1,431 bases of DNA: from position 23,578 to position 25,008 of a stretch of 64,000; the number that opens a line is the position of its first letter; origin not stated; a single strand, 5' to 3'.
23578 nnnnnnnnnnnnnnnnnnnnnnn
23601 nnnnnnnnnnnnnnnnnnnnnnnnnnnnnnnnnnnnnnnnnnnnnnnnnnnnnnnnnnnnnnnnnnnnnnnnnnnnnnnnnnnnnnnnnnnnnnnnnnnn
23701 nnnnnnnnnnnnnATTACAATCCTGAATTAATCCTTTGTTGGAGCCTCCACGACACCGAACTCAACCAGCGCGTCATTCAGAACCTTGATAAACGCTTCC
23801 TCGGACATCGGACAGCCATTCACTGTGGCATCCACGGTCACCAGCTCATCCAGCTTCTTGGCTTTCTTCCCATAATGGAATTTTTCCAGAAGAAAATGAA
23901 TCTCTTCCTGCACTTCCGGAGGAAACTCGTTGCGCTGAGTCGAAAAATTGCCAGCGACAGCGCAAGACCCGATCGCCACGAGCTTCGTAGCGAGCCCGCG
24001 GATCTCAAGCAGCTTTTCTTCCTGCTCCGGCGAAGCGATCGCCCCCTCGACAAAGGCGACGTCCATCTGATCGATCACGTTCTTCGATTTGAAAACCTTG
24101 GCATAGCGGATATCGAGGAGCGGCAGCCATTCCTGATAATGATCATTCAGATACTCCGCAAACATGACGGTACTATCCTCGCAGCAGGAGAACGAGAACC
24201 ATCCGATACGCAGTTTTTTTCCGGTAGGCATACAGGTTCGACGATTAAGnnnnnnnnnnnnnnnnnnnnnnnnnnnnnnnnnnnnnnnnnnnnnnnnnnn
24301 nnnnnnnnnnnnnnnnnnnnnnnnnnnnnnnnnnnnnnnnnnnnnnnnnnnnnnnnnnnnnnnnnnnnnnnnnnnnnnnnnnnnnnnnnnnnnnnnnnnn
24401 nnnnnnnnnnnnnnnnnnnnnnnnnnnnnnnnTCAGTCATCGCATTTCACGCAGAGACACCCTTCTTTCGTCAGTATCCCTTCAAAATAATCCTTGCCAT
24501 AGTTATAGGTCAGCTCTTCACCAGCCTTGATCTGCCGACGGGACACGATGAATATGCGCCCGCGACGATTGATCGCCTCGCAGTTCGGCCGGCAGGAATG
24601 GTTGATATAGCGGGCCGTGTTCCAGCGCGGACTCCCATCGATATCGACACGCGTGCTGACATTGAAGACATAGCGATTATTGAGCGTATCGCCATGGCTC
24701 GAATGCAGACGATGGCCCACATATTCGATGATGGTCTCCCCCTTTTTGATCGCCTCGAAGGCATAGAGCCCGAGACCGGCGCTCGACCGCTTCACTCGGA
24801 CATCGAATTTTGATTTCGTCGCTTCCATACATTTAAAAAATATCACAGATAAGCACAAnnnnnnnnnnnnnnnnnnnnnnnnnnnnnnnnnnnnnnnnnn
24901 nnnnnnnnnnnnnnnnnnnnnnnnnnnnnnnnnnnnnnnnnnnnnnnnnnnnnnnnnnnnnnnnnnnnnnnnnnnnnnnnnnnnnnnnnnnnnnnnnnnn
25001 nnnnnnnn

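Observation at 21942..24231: Minimal two-subunit [NiFe]-hydrogenase: NuoB-like single-cluster small subunit, no partner or diaphorase subunits, maturation genes dispersed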

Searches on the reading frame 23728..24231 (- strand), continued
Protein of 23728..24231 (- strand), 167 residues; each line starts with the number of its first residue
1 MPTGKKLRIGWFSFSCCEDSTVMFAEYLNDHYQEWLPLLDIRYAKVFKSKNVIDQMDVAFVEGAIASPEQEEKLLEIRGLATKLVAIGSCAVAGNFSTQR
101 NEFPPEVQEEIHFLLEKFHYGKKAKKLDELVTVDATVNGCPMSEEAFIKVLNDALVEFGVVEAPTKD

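Call 70: fold_search(model_id=the predicted structure, library=pdb)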
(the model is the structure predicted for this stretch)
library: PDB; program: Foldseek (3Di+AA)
matches with E <= 10: 1139; with E <= 0.001: 68
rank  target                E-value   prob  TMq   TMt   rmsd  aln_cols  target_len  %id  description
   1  9nez_A                3.8e-10  1.00  0.72  0.48   4.2       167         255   25  Structure of the Pyrococcus furiosus SHI complex (released 2025-07-09)
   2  9e1j_A                3.8e-10  1.00  0.72  0.48   4.4       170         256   25  Alpha-Delta heterodimeric form of soluble hydrogenase I from Pyrococcus furiosus. Data processed and model refined in  (released 2025-07-16)
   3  9e1j_C                9.6e-09  1.00  0.71  0.48   3.4       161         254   25  Alpha-Delta heterodimeric form of soluble hydrogenase I from Pyrococcus furiosus. Data processed and model refined in  (released 2025-07-16)
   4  7t2r_E                1.1e-08  1.00  0.73  0.69   5.1       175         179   22  Structure of electron bifurcating Ni-Fe hydrogenase complex HydABCSL in FMN-free apo state (released 2022-03-16)
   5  5xf9_C                1.1e-08  1.00  0.72  0.68   5.9       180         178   24  Crystal structure of NAD+-reducing [NiFe]-hydrogenase in the air-oxidized state (released 2017-08-23)
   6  9e15_A                1.7e-08  1.00  0.72  0.48   3.5       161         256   25  Alpha-Delta heterodimeric form of soluble hydrogenase I from Pyrococcus furiosus. Data processed and model refined in  (released 2025-07-16)
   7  5odi_E                3.9e-08  1.00  0.67  0.40   6.6       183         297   22  Heterodisulfide reductase / [NiFe]-hydrogenase complex from Methanothermococcus thermolithotrophicus cocrystallized wi (released 2017-08-30)
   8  5odc_E                6.9e-08  1.00  0.68  0.40   6.6       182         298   22  Heterodisulfide reductase / [NiFe]-hydrogenase complex from Methanothermococcus thermolithotrophicus at 2.3 A resoluti (released 2017-08-30)
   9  6qgt_G                2.2e-07  1.00  0.72  0.49   3.8       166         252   25  The carbon monoxide inhibition of F420-reducing [NiFe] hydrogenase complex from Methanosarcina barkeri (released 2019-10-23)
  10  4omf_G                2.4e-07  1.00  0.72  0.54   3.0       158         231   23  The F420-reducing [NiFe]-hydrogenase complex from Methanothermobacter marburgensis, the first X-ray structure of a gro (released 2014-06-11)
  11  6qgr_G                2.6e-07  1.00  0.73  0.49   3.9       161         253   25  The F420-reducing [NiFe] hydrogenase complex from Methanosarcina barkeri at the Nia-S state (released 2019-10-23)
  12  3zfs_B                3.1e-06  1.00  0.59  0.48   5.3       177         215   23  Cryo-EM structure of the F420-reducing NiFe-hydrogenase from a methanogenic archaeon with bound substrate (released 2013-03-06)
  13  6ehq_T                3.7e-06  1.00  0.62  0.41   5.4       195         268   16  E. coli Hydrogenase-2 (as isolated form). (released 2018-04-18)
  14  4c3o_B                4.0e-06  1.00  0.63  0.42   5.2       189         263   17  Structure and function of an oxygen tolerant NiFe hydrogenase from Salmonella (released 2014-01-29)
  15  4ci0_B                4.5e-06  1.00  0.68  0.51   3.7       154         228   25  Electron cryo-microscopy of F420-reducing NiFe hydrogenase Frh (released 2014-02-26)
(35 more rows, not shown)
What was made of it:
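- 23728..24231 (-): Hydrogenase small subunit (hyd2-type). It is 167 aa with a single [4Fe-4S] site formed by C16/C17 (tandem CCEDS), C90 and C140. It lacks the C-terminal ferredoxin-like domain that carries the medial and distal clusters in canonical group 3b delta subunits. Foldseek: SHI delta TMq 0.72 / TMt 0.48; HoxY and HydS TMt 0.68-0.69; NuoB about 0.55 (call 70).
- On [NiFe]-hydrogenase (large + small subunit): The hydrogenase small-subunit fold is supported (call 70).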

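Call 80: search_protein_representatives(protein=window:23728-24231:-)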
Query: 167 residues. Proteins with E-value up to 0.001 (for the whole library): 534; up to 1e-10: 105; up to 1e-30: 10. The best 150 are listed.
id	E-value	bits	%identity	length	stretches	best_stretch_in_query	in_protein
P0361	1.1e-50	188.2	55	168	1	3-163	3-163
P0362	1.4e-43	165.0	50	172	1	5-160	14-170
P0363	2.7e-41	157.6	44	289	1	4-161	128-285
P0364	8.7e-41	155.9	49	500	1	4-160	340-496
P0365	3.1e-37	144.4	43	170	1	4-163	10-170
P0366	2.2e-36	141.6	44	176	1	5-159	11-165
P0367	1.6e-34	135.6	44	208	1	4-161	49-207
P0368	6.0e-34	133.7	55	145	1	4-122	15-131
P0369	2.3e-33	131.8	59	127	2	76-160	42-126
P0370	6.6e-31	123.8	40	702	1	3-160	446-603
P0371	2.5e-28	115.4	37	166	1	3-162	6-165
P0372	9.4e-28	113.6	49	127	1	5-101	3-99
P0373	8.5e-27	110.5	56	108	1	56-161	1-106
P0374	1.5e-26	109.7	54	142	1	51-161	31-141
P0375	4.3e-26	108.2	38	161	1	6-161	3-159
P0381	6.6e-25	104.3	38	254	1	5-164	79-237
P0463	7.3e-11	58.7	35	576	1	5-148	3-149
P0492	7.8e-10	55.3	36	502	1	9-152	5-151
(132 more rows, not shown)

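Call 81: search_protein_families(library=pfam, proteins=[P0370, P0364, P0363, P0367, P0381, P0463, P0492], max_evalue=0.001)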
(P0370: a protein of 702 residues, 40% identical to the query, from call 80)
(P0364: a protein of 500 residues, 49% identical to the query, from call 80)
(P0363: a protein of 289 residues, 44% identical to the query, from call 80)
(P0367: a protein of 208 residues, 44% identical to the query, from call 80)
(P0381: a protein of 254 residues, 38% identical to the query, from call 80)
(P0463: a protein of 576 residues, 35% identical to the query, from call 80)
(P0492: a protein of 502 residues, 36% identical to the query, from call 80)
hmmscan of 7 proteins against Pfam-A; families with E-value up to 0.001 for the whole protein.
P0370 (702 aa): 3 families
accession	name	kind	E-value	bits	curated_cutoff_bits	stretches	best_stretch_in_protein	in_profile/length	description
PF01512.22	Complex1_51K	-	9.2e-33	113.7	31.2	1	9-169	1-149/150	Nuo51 FMN-binding domain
PF01058.29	Oxidored_q6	-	7.9e-16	58.4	27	1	489-596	30-127/128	NADH ubiquinone oxidoreductase, 20 Kd subunit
PF10589.14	NADH_4Fe-4S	-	8.8e-14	51.6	23.5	1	263-333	2-77/85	NADH-ubiquinone oxidoreductase-F iron-sulfur binding region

P0364 (500 aa): 11 families
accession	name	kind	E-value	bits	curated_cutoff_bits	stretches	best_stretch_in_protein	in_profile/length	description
PF07992.20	Pyr_redox_2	-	1.1e-36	127.2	26.1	1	4-285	1-289/291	Pyridine nucleotide-disulphide oxidoreductase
PF01058.29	Oxidored_q6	-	1.8e-19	70.2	27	1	353-489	1-127/128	NADH ubiquinone oxidoreductase, 20 Kd subunit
PF13738.12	Pyr_redox_3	-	4.4e-16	59.4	30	1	76-271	98-305/305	Pyridine nucleotide-disulphide oxidoreductase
PF00890.30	FAD_binding_2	-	1.8e-06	27.8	20.4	1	5-33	1-29/414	FAD binding domain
PF03486.20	HI0933_like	-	5.4e-06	26.5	50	0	5-44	2-41/244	HI0933-like protein Rossmann domain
PF01134.28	GIDA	-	4.1e-05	23.3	22.1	0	5-37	1-29/391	Glucose inhibited division protein A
PF13454.12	NAD_binding_9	-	6.5e-05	23.4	21.8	0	71-116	113-154/155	FAD-NAD(P)-binding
PF13241.12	NAD_binding_7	-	0.00013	22.9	22.1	0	146-200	6-54/104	Putative NAD(P)-binding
PF01266.30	DAO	-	0.00021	21.4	27.9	0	5-32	1-28/353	FAD dependent oxidoreductase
PF00070.33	Pyr_redox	-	0.00024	22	22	0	149-194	1-44/82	Pyridine nucleotide-disulphide oxidoreductase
PF01946.23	Thi4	-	0.00031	20.5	26.2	1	2-32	16-47/235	Thi4 family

P0363 (289 aa): 1 family
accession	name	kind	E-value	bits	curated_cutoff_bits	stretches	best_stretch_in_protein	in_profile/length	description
PF01058.29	Oxidored_q6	-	1.6e-19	70.4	27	1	153-276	12-126/128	NADH ubiquinone oxidoreductase, 20 Kd subunit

P0367 (208 aa): 1 family
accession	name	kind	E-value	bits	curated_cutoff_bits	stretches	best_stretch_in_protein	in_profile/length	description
PF01058.29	Oxidored_q6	-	2.1e-23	82.9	27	1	62-198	1-126/128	NADH ubiquinone oxidoreductase, 20 Kd subunit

P0381 (254 aa): 1 family
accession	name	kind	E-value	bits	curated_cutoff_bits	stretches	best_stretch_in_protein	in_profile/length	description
PF01058.29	Oxidored_q6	-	8.4e-20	71.2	27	1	91-224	1-124/128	NADH ubiquinone oxidoreductase, 20 Kd subunit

P0463 (576 aa): 11 families
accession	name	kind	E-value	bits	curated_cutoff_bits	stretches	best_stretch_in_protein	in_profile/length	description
PF02906.19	Fe_hyd_lg_C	-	5.3e-26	92.2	22.1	1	270-526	3-245/245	Iron only hydrogenase large subunit, C-terminal domain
PF01058.29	Oxidored_q6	-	3.7e-23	82.1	27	1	15-153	1-126/128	NADH ubiquinone oxidoreductase, 20 Kd subunit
PF12838.12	Fer4_7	-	3.7e-09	37.4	27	1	189-249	1-52/52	4Fe-4S dicluster domain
PF13237.11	Fer4_10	-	4.5e-08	33.4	25.5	1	231-261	5-37/53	4Fe-4S dicluster domain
PF00037.32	Fer4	-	1.9e-07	31.1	21.1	1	234-250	7-23/24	4Fe-4S binding domain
PF13183.11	Fer4_8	-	1.9e-05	25.5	27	0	233-261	3-31/68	4Fe-4S dicluster domain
PF12837.12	Fer4_6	-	3.2e-05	24.1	25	0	235-250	9-24/24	4Fe-4S binding domain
PF22117.2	Fer4_Nqo3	-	3.3e-05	24.4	27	1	185-250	6-66/67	NADH-quinone oxidoreductase subunit 3, ferredoxin-like domain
PF13187.11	Fer4_9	-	0.00014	22.3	27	1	189-249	1-51/52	4Fe-4S dicluster domain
PF12797.12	Fer4_2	-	0.00056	20.2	24.5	0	234-247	9-22/22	4Fe-4S binding domain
PF14697.11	Fer4_21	-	0.00094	19.7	35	1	185-247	3-53/59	4Fe-4S dicluster domain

P0492 (502 aa): 2 families
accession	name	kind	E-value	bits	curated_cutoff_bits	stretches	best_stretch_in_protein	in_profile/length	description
PF01058.29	Oxidored_q6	-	1.8e-25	89.6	27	1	13-151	1-126/128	NADH ubiquinone oxidoreductase, 20 Kd subunit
PF13237.11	Fer4_10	-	0.00067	20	25.5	1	181-241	2-52/53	4Fe-4S dicluster domain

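Call 83: find_encoding_contigs(protein=P0370, flank=6000, max_places=2)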
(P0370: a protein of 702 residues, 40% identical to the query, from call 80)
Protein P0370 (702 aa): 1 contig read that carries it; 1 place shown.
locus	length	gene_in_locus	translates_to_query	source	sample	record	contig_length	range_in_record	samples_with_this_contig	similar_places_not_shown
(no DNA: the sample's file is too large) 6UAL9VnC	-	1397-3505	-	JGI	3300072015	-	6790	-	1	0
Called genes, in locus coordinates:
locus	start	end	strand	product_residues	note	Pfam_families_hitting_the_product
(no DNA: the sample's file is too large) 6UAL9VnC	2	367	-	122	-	?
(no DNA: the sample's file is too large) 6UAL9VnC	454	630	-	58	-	-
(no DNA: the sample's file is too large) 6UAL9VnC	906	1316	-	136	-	-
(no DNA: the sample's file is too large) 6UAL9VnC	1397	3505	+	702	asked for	PF01512:Complex1_51K, PF10589:NADH_4Fe-4S, PF01058:Oxidored_q6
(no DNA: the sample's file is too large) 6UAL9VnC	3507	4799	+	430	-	PF00374:NiFeSe_Hases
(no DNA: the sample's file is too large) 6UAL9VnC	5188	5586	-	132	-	-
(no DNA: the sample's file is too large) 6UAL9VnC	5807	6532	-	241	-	PF19927:DUF6390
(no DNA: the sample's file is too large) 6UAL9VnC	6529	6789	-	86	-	?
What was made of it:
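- A NuoF-like::SSU fusion, P0370, followed by a 430-aa LSU, a 132-aa ORF and DUF6390 (calls 81, 83).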

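Call 84: find_encoding_contigs(protein=P0176, flank=10000, max_places=1)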
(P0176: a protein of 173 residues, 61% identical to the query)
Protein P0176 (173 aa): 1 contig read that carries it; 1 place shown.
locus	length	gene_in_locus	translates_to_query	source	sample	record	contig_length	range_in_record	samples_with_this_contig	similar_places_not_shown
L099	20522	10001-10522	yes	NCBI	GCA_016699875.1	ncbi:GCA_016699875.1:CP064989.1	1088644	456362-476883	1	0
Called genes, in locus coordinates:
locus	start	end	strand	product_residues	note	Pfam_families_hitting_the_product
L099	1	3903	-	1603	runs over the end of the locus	PF00535:Glycos_transf_2, PF13641:Glyco_tranf_2_3, PF00535:Glycos_transf_2, PF13632:Glyco_trans_2_3, PF13439:Glyco_transf_4, PF20706:GT4-conflict, PF00534:Glycos_transf_1, PF13692:Glyco_trans_1_4, +1 more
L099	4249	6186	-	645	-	PF13439:Glyco_transf_4, PF13579:Glyco_trans_4_4, PF00534:Glycos_transf_1, PF13692:Glyco_trans_1_4, PF13641:Glyco_tranf_2_3, PF00535:Glycos_transf_2, PF10111:Glyco_tranf_2_2, PF13632:Glyco_trans_2_3, +1 more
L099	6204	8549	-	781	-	PF00122:E1-E2_ATPase, PF00702:Hydrolase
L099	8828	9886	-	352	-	PF00413:Peptidase_M10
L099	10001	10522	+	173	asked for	PF01058:Oxidored_q6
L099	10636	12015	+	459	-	PF00374:NiFeSe_Hases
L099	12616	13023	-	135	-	-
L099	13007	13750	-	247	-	PF19927:DUF6390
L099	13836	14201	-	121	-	-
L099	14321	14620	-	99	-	-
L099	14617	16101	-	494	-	PF19077:Big_13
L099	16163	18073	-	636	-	PF04041:Glyco_hydro_130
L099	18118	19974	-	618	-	PF04041:Glyco_hydro_130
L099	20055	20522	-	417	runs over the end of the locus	PF12704:MacB_PCD, PF02687:FtsX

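Call 85: find_encoding_contigs(protein=P0207, flank=10000, max_places=1)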
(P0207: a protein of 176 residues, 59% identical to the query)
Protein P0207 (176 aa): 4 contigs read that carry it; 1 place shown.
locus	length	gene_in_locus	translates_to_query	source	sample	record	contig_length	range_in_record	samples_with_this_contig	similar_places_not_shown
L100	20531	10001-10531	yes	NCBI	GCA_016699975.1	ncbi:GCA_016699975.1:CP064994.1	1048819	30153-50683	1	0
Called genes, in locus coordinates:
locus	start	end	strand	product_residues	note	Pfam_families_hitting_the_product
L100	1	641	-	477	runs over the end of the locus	-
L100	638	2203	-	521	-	-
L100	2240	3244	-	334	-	-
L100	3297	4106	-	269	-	PF01522:Polysacc_deac_1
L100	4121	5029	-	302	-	PF00535:Glycos_transf_2, PF13641:Glyco_tranf_2_3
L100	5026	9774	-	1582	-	PF00535:Glycos_transf_2, PF00535:Glycos_transf_2, PF13641:Glyco_tranf_2_3, PF13632:Glyco_trans_2_3, PF13439:Glyco_transf_4, PF20706:GT4-conflict, PF00534:Glycos_transf_1, PF13692:Glyco_trans_1_4, +3 more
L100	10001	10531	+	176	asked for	PF01058:Oxidored_q6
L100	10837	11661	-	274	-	-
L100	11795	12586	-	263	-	-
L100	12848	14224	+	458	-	PF00374:NiFeSe_Hases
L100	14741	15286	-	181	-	-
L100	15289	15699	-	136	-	-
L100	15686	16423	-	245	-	PF19927:DUF6390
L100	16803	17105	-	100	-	-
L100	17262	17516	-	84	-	-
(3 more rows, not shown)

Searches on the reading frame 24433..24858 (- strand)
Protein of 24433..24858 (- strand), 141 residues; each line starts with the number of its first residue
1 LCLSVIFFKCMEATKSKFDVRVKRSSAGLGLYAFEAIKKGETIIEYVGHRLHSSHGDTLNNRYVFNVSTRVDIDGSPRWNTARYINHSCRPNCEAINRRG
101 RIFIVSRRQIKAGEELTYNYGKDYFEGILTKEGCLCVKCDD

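Call 3: search_protein_families(library=pfam, proteins=[window:24433-24858:-], max_evalue=0.01)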
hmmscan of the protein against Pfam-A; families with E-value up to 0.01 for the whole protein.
window:24433-24858:- (141 aa): 2 families
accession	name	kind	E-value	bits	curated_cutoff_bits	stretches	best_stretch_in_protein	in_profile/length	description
PF00856.33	SET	-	5.4e-23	81.8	22.4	1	28-121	1-105/105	SET domain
PF21549.2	PRDM2_PR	-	0.00054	20.1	27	1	26-126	10-118/123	PR domain zinc finger protein 2, PR domain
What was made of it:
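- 24433..24858 (-): SET-domain gene upstream of the small subunit. This is context only. The synteny is lineage-specific and there is no evidence of a functional link. PF00856, E=5.4e-23 (call 3).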

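Call 4: search_protein_families(library=ncbifam, proteins=[window:24433-24858:-], max_evalue=0.01)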
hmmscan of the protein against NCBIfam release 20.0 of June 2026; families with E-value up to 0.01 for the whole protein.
window:24433-24858:- (141 aa): 1 family
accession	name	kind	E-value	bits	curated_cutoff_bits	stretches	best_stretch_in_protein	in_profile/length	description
NF043024.1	T4SS_AnkI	equivalog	2e-09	36.8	550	1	20-121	27-140/439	Dot/Icm T4SS effector AnkI/LegAS4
